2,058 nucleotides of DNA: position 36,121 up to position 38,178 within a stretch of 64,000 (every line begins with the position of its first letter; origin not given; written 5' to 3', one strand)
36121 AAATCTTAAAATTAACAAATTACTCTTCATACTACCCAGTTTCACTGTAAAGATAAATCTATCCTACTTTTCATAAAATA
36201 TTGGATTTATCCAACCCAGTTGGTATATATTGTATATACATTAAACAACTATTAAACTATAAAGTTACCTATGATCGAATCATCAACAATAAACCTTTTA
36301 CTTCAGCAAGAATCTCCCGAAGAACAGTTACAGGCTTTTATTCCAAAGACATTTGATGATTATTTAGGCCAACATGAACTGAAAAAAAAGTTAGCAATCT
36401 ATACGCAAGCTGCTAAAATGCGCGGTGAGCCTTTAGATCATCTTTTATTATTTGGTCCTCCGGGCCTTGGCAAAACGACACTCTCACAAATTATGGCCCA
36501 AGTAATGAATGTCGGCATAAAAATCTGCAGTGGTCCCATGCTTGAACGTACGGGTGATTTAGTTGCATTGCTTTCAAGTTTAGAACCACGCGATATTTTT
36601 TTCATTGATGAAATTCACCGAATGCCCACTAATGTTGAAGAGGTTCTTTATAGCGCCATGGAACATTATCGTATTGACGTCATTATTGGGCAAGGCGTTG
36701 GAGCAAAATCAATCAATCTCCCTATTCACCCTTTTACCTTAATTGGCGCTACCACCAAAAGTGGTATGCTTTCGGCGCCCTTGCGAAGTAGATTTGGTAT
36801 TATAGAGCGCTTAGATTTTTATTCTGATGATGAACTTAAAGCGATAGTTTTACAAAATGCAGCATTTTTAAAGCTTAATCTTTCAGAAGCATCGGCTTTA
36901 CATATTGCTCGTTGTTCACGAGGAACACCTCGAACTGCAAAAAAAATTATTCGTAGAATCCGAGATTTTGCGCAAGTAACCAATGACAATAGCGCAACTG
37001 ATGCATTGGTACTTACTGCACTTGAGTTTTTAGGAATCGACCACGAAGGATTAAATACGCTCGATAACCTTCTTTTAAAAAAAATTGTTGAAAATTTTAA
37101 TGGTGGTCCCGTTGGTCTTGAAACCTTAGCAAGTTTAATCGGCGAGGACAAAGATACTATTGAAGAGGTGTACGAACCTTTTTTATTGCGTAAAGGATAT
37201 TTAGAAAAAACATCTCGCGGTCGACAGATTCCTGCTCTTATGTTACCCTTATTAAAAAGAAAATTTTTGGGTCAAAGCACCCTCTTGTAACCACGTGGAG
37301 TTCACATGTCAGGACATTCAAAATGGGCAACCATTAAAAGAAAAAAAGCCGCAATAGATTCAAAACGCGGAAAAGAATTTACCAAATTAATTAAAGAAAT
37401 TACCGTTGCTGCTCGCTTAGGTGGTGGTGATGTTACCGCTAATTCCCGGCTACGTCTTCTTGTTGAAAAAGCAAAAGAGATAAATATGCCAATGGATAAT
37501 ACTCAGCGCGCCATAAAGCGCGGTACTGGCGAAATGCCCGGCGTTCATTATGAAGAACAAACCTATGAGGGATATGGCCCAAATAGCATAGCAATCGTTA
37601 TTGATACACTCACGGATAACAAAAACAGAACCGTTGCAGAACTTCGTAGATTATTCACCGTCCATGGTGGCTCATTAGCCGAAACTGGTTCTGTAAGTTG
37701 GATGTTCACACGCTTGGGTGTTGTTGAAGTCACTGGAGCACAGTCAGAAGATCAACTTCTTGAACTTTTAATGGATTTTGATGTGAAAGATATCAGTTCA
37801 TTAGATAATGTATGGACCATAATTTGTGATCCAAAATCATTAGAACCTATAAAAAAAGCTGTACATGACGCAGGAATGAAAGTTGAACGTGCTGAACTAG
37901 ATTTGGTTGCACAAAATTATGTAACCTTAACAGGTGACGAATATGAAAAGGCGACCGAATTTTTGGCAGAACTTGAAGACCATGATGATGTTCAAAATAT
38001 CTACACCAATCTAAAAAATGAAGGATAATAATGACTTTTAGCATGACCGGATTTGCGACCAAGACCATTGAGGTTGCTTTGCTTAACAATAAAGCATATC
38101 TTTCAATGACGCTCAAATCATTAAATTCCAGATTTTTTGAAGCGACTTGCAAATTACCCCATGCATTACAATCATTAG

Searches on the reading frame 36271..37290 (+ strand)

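Call 51: search_protein_families(library=pfam, proteins=[window:36271-37290:+], max_evalue=0.00001)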
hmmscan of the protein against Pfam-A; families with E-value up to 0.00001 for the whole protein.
window:36271-37290:+ (339 aa): 5 families
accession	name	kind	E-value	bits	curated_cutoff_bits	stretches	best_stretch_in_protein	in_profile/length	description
PF05496.18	RuvB_N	-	1.4e-70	236.6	27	1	25-181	3-159/159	Holliday junction DNA helicase RuvB P-loop domain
PF05491.19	RuvB_C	-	6.4e-22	77.7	24.7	1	259-320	2-63/72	RuvB C-terminal winged helix domain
PF17864.7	AAA_lid_4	-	7.7e-21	74.1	27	1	184-257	1-74/74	RuvB AAA lid domain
PF00004.35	AAA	-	4.9e-16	59.8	21.2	1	58-180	1-128/131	ATPase family associated with various cellular activities (AAA)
PF07728.20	AAA_5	-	2.2e-10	41.1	22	1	57-175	1-139/139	AAA domain (dynein-related subfamily)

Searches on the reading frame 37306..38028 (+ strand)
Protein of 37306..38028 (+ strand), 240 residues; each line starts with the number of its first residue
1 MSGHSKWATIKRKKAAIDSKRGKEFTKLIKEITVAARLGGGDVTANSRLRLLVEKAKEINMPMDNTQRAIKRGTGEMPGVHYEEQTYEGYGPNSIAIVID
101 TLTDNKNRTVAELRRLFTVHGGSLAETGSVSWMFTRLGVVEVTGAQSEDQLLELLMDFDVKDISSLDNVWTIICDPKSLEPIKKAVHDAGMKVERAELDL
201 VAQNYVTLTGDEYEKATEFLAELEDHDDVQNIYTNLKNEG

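Call 78: search_protein_families(library=pfam, proteins=[window:37306-38028:+], max_evalue=0.000001)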
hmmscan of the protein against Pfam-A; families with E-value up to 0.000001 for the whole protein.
window:37306-38028:+ (240 aa): 2 families
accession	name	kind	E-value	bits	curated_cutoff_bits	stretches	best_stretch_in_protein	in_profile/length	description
PF01709.26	Transcrip_reg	-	9.5e-53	178.6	27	1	82-236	1-160/160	TACO1/YebC second and third domain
PF20772.2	TACO1_YebC_N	-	1.3e-30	106.1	36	1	5-76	1-73/73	TACO1/YebC protein N-terminal domain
